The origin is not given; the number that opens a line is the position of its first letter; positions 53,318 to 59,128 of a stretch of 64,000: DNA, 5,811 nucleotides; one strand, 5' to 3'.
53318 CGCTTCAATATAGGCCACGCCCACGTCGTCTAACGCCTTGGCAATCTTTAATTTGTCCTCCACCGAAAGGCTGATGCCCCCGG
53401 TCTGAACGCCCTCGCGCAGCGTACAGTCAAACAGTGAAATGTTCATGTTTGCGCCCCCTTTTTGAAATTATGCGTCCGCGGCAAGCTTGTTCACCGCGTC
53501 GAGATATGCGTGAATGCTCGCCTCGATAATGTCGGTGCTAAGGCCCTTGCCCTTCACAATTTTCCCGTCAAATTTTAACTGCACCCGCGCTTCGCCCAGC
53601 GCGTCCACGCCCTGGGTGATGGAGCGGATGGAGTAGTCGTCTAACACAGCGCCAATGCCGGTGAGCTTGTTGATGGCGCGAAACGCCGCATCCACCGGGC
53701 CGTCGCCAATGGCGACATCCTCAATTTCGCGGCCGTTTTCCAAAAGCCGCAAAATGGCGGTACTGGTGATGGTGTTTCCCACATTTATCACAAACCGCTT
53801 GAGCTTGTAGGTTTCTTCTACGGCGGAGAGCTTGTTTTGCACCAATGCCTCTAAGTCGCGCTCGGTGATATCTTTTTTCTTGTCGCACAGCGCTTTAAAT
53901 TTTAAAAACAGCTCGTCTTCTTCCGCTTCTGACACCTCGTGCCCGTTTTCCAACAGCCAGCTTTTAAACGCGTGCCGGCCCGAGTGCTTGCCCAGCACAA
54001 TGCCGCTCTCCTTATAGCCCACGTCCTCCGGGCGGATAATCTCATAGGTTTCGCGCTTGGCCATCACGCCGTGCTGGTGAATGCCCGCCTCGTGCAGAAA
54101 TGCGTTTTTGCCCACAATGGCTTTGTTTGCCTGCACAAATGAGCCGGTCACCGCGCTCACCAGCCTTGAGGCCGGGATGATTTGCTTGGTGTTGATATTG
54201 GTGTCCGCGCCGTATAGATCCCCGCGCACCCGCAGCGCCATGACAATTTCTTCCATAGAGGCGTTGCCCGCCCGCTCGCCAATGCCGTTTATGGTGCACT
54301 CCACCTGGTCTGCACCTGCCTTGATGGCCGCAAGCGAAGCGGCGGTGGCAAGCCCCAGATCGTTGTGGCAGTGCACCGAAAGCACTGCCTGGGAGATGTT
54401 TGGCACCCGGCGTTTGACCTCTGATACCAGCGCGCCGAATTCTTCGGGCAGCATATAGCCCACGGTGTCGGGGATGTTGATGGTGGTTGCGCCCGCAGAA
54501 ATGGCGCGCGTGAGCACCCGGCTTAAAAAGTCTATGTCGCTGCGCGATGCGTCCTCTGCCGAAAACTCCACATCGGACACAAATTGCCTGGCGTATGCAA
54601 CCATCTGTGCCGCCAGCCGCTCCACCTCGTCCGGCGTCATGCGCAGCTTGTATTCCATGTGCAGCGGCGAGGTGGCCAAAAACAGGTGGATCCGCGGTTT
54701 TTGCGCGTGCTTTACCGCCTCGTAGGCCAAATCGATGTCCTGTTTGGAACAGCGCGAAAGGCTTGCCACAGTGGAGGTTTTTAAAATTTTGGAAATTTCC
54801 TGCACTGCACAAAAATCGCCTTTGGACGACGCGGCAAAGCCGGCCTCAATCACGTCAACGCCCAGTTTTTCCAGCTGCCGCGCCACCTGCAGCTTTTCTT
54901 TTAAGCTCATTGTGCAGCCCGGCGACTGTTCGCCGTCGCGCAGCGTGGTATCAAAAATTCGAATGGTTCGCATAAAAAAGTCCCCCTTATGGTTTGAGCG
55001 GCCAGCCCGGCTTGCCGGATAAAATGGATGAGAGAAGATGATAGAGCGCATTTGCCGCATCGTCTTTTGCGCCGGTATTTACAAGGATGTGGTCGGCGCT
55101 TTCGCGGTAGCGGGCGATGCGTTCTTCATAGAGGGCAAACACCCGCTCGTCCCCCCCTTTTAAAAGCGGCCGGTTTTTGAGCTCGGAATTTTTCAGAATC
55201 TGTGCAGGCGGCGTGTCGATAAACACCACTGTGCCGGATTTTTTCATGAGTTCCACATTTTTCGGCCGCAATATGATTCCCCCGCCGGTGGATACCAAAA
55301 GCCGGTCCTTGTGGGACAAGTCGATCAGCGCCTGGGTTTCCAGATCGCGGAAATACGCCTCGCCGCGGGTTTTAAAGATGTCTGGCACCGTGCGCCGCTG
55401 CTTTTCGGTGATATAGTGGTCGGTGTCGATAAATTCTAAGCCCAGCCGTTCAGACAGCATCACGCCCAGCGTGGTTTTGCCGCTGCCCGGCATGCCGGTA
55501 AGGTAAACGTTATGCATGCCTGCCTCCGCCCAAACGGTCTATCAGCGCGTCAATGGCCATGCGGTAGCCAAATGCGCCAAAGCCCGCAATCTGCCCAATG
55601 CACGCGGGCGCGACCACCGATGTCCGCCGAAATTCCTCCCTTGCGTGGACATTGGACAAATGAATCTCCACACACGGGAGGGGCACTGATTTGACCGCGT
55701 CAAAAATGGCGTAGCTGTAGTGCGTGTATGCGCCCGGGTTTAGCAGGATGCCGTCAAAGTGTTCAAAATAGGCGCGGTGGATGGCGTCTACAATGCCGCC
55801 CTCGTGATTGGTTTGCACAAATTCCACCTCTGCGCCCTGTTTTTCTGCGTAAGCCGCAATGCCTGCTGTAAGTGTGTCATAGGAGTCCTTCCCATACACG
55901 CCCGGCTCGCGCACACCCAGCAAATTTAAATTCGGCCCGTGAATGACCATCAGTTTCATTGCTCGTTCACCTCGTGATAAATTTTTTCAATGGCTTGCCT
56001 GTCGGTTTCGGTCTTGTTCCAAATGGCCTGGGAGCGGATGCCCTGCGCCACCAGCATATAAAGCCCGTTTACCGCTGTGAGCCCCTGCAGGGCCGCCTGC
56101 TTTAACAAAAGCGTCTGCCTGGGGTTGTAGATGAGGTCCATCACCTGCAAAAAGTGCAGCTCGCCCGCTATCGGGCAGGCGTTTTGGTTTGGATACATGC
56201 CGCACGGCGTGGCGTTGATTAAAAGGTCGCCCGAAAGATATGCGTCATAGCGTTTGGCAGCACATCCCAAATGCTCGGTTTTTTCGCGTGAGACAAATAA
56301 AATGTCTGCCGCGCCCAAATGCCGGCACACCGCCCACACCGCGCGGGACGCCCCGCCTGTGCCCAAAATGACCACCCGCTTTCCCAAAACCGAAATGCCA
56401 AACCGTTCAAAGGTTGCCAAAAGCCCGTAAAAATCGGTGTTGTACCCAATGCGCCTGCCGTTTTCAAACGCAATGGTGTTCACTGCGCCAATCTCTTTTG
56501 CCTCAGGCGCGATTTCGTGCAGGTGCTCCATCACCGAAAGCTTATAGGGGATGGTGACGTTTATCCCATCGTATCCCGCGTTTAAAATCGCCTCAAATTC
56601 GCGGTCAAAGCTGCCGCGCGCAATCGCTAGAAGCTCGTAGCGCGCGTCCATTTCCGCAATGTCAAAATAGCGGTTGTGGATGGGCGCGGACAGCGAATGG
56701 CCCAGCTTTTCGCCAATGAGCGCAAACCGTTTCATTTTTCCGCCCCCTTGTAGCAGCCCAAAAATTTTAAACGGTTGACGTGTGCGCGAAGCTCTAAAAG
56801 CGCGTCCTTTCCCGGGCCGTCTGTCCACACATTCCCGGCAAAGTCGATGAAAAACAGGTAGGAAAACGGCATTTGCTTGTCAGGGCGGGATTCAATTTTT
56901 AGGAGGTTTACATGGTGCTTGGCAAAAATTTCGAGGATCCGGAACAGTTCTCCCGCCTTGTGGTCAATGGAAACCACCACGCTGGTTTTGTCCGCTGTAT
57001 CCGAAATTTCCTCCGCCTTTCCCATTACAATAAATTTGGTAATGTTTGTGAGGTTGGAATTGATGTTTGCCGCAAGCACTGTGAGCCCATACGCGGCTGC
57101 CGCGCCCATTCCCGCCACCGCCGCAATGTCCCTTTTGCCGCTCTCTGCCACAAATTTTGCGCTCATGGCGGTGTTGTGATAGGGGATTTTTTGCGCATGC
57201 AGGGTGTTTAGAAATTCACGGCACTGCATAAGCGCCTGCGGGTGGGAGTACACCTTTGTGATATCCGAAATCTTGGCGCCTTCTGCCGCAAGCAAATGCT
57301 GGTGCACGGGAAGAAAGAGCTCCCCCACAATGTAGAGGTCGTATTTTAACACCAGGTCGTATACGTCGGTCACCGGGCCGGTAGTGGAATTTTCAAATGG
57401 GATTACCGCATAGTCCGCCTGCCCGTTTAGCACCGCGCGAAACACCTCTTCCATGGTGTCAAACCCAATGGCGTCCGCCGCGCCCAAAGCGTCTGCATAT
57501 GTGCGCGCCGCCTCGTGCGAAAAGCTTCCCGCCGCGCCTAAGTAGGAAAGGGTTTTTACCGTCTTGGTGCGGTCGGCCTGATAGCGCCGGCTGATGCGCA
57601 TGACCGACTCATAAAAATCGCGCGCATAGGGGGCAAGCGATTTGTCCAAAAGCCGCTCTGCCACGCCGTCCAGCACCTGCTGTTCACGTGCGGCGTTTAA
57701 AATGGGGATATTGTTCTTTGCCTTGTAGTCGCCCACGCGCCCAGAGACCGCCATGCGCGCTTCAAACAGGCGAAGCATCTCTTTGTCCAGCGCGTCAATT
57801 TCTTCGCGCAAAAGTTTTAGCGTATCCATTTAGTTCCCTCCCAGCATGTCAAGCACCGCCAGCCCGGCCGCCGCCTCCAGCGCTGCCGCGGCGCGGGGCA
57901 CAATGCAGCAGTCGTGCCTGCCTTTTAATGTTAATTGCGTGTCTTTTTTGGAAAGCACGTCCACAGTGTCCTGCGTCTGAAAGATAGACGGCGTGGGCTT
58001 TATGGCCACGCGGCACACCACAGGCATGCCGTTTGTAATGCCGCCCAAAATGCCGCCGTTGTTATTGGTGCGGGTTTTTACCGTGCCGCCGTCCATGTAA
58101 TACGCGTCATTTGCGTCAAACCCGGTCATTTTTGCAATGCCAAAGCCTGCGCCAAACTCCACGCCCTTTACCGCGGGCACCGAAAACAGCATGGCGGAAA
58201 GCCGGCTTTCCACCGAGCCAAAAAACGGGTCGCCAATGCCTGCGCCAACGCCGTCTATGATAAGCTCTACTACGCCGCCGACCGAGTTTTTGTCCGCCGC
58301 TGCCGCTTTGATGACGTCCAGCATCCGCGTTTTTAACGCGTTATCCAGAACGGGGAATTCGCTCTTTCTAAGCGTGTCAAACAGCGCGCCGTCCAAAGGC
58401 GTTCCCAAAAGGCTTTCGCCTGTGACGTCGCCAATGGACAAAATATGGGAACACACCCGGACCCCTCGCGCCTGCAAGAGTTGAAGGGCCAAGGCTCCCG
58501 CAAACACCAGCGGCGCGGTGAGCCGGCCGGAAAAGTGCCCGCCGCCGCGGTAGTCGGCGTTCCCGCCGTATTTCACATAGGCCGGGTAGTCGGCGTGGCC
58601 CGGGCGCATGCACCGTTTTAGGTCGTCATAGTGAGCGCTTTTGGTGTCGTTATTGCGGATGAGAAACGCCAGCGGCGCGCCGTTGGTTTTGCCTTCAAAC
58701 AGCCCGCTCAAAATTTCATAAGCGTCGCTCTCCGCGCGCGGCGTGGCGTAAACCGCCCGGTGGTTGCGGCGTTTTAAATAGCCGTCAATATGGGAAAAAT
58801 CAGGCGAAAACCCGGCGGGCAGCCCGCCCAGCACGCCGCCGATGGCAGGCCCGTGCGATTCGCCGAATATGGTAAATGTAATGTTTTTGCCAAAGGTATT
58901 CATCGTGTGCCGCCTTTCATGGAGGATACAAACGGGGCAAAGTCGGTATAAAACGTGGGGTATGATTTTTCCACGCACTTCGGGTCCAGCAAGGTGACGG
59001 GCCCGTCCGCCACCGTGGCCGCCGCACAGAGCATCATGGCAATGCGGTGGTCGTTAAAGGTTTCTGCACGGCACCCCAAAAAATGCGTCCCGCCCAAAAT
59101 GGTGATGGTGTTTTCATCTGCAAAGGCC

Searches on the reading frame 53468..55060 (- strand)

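Call 38: search_protein_families(library=ncbifam, proteins=[window:53468-55060:-], max_evalue=1e-10)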
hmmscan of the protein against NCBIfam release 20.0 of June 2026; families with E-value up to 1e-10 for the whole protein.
window:53468-55060:- (530 aa): 24 families
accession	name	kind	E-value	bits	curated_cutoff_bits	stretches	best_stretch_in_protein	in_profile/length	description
NF002086.0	PRK00915.1-3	equivalog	4.1e-228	758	532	1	31-528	5-503/516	2-isopropylmalate synthase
TIGR00973.1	leuA_bact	equivalog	1.9e-215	716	598.7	1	33-524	2-494/494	2-isopropylmalate synthase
NF002087.0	PRK00915.1-4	equivalog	1.2e-208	693.8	729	1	33-528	7-504/516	2-isopropylmalate synthase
NF002088.0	PRK00915.1-5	equivalog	7.2e-199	661.5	697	1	30-528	1-500/514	2-isopropylmalate synthase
NF002084.0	PRK00915.1-1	equivalog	1.1e-179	598.4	748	1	32-526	4-499/523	2-isopropylmalate synthase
NF002085.0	PRK00915.1-2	subfamily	1.6e-152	508.8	517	1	29-527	10-500/504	2-isopropylmalate synthase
TIGR02090.1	LEU1_arch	subfamily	3.5e-125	417.9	484.75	1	33-407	1-363/363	isopropylmalate/citramalate/homocitrate synthases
NF041069.1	IPMS_Sufob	equivalog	5.9e-122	407.5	600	1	33-411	1-369/371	isopropylmalate synthase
TIGR02660.1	nifV_homocitr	equivalog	9.4e-92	308.1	462.9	1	33-406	2-364/365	homocitrate synthase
TIGR02146.1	LysS_fung_arch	equivalog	1.5e-78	264.4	413.55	1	35-388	1-342/344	homocitrate synthase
NF042434.1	IPMS_Lepto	equivalog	1.1e-77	261.5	500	1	31-394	4-372/374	2-isopropylmalate synthase LeuA2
TIGR00977.1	citramal_synth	equivalog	1.4e-68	231.5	450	1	33-524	2-514/526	citramalate synthase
NF042433.1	CitmalDyn_Leptosp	equivalog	5.1e-58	196.9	950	1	32-507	7-486/514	(R)-citramalate synthase CimA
NF002991.1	PRK03739.1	subfamily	4.2e-51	174.3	455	1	38-525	32-550/550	2-isopropylmalate synthase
TIGR00970.1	leuA_yeast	equivalog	1.7e-34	119.4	697.4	1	30-527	24-563/564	2-isopropylmalate synthase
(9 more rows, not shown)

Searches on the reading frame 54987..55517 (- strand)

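Call 38: search_protein_families(library=ncbifam, proteins=[window:54987-55517:-], max_evalue=1e-10)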
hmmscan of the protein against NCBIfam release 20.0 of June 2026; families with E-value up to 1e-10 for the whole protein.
window:54987-55517:- (176 aa): 12 families
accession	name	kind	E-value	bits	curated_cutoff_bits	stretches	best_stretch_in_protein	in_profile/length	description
NF010553.0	PRK13947.1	equivalog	5.5e-35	121.1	204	1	1-160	1-163/173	shikimate kinase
NF010556.0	PRK13951.1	equivalog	2.5e-34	119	560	1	4-139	3-137/492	bifunctional shikimate kinase AroK/3-dehydroquinate synthase AroB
NF002988.0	PRK03731.1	equivalog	4.4e-32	111.2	161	1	2-162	3-168/174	shikimate kinase AroL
NF010554.0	PRK13948.1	equivalog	1.9e-31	109.1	217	1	4-146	13-157/192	shikimate kinase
NF010555.0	PRK13949.1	equivalog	5.2e-30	104.8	180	1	1-123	1-125/175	shikimate kinase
NF010552.0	PRK13946.1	equivalog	8.1e-29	100.6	186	1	3-164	25-189/198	shikimate kinase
NF040667.1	hom_kin_desulfo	exception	6.7e-27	94.4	197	1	3-153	2-153/163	homoserine kinase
NF003456.0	PRK05057.1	equivalog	3.5e-23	82.4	195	1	2-149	5-155/173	shikimate kinase AroK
NF006610.0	PRK09169.1-4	subfamily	2.5e-21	74.1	4299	1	3-157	2867-3022/3056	hypothetical protein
NF001866.0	PRK00625.1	equivalog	2e-18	67.2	142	1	3-145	2-147/173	shikimate kinase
NF010627.0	PRK14021.1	equivalog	8.2e-18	64.1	565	1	6-155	11-167/542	bifunctional shikimate kinase/3-dehydroquinate synthase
NF006015.0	PRK08154.1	subfamily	4.3e-16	59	204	1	3-106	138-242/314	anaerobic benzoate catabolism transcriptional regulator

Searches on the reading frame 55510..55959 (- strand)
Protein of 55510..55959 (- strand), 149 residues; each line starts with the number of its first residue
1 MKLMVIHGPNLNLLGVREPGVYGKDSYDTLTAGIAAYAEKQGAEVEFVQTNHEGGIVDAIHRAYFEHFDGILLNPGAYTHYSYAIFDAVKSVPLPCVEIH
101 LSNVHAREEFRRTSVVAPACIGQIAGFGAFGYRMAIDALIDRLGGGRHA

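Call 38: search_protein_families(library=ncbifam, proteins=[window:55510-55959:-], max_evalue=1e-10)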
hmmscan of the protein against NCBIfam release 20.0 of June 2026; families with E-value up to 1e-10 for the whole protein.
window:55510-55959:- (149 aa): 5 families
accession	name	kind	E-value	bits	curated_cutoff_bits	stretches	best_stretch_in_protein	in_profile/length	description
NF003805.0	PRK05395.1-2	subfamily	6.6e-61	204.2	146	1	1-142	2-142/147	type II 3-dehydroquinate dehydratase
NF003807.0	PRK05395.1-4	subfamily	2.9e-59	198.9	130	1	1-142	4-144/148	type II 3-dehydroquinate dehydratase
TIGR01088.1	aroQ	equivalog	5.7e-57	191.3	169.85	1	2-142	1-140/141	type II 3-dehydroquinate dehydratase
NF003806.0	PRK05395.1-3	subfamily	6.7e-53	178.1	171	1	3-142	5-143/149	type II 3-dehydroquinate dehydratase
NF003804.0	PRK05395.1-1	subfamily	5.6e-48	162.4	195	1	2-143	6-147/151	type II 3-dehydroquinate dehydratase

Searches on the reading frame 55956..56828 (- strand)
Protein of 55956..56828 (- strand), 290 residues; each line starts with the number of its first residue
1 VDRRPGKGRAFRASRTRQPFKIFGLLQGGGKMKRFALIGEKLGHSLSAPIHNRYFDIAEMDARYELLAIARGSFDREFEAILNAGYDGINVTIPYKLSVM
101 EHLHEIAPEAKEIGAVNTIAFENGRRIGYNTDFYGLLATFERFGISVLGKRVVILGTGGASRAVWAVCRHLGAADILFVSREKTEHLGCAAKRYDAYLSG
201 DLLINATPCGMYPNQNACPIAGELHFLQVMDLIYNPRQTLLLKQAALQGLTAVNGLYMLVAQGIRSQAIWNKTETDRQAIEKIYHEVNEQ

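Call 38: search_protein_families(library=ncbifam, proteins=[window:55956-56828:-], max_evalue=1e-10)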
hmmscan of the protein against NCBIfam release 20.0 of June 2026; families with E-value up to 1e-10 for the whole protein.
window:55956-56828:- (290 aa): 17 families
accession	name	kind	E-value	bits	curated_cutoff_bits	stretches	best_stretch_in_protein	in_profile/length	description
TIGR00507.1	aroE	equivalog_domain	2.1e-52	177.9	200.2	1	34-283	2-264/270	shikimate dehydrogenase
NF001322.0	PRK00258.3-6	equivalog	1.4e-51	175.5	285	1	35-283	8-262/272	shikimate dehydrogenase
NF001319.0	PRK00258.3-3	equivalog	1.6e-49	168.4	252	1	34-286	8-272/279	shikimate dehydrogenase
NF001314.0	PRK00258.2-2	equivalog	2.1e-49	168.1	248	2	30-185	5-161/290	shikimate dehydrogenase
NF009201.0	PRK12549.1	subfamily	2.5e-43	148.3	235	1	34-287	9-283/286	shikimate dehydrogenase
NF009200.0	PRK12548.1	subfamily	1.2e-41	143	432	2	30-179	7-156/289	shikimate dehydrogenase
NF001315.0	PRK00258.2-4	equivalog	1.5e-41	142.5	413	2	35-183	10-156/284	shikimate dehydrogenase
NF001310.0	PRK00258.1-2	equivalog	6.8e-39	133.7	221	1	32-280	2-268/279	shikimate dehydrogenase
NF001312.0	PRK00258.1-4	equivalog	1.2e-37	129.8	295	1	32-270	9-263/285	shikimate dehydrogenase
NF001316.0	PRK00258.2-5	equivalog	1.4e-35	122.9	247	1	32-287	1-260/263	shikimate dehydrogenase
NF001311.0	PRK00258.1-3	equivalog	2e-33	115.8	235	1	32-283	5-268/279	shikimate dehydrogenase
NF001313.0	PRK00258.2-1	equivalog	3.1e-32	112.2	431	1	34-283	11-285/290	shikimate dehydrogenase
NF006802.0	PRK09310.1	equivalog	1.3e-27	96.7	598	1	33-285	216-468/477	bifunctional 3-dehydroquinate dehydratase/shikimate dehydrogenase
NF009390.0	PRK12749.1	equivalog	3.4e-27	95.6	349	1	35-181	10-156/288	quinate/shikimate dehydrogenase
TIGR01809.1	Shik-DH-AROM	equivalog_domain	3.7e-26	91.9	196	1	32-184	5-160/282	shikimate dehydrogenase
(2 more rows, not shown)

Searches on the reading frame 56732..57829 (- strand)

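Call 38: search_protein_families(library=ncbifam, proteins=[window:56732-57829:-], max_evalue=1e-10)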
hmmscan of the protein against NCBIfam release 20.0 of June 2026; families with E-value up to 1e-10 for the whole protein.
window:56732-57829:- (365 aa): 4 families
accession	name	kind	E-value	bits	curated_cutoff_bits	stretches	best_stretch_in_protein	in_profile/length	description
NF008865.0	PRK11898.1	equivalog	6.5e-68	228.9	219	1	94-361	4-277/284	prephenate dehydratase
NF007910.0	PRK10622.1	equivalog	4.1e-62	210.3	577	1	3-361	6-376/386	bifunctional chorismate mutase/prephenate dehydratase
NF008866.0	PRK11899.1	equivalog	1.3e-59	201.8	359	1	89-363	3-276/283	prephenate dehydratase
TIGR01805.1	CM_mono_grmpos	equivalog_domain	2.3e-20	72.6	71.2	1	4-84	1-81/81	chorismate mutase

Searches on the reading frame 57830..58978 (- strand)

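Call 38: search_protein_families(library=ncbifam, proteins=[window:57830-58978:-], max_evalue=1e-10)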
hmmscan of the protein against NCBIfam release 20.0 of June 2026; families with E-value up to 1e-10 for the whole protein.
window:57830-58978:- (382 aa): 3 families
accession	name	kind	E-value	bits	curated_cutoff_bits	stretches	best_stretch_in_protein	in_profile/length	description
NF003793.1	PRK05382.1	equivalog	1.7e-110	369.1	321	1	35-378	2-341/344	chorismate synthase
TIGR00033.1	aroC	equivalog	5e-106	354.6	212.2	1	34-378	2-343/351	chorismate synthase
NF009113.0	PRK12463.1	equivalog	5.7e-49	167.1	799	1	37-370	5-355/390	chorismate synthase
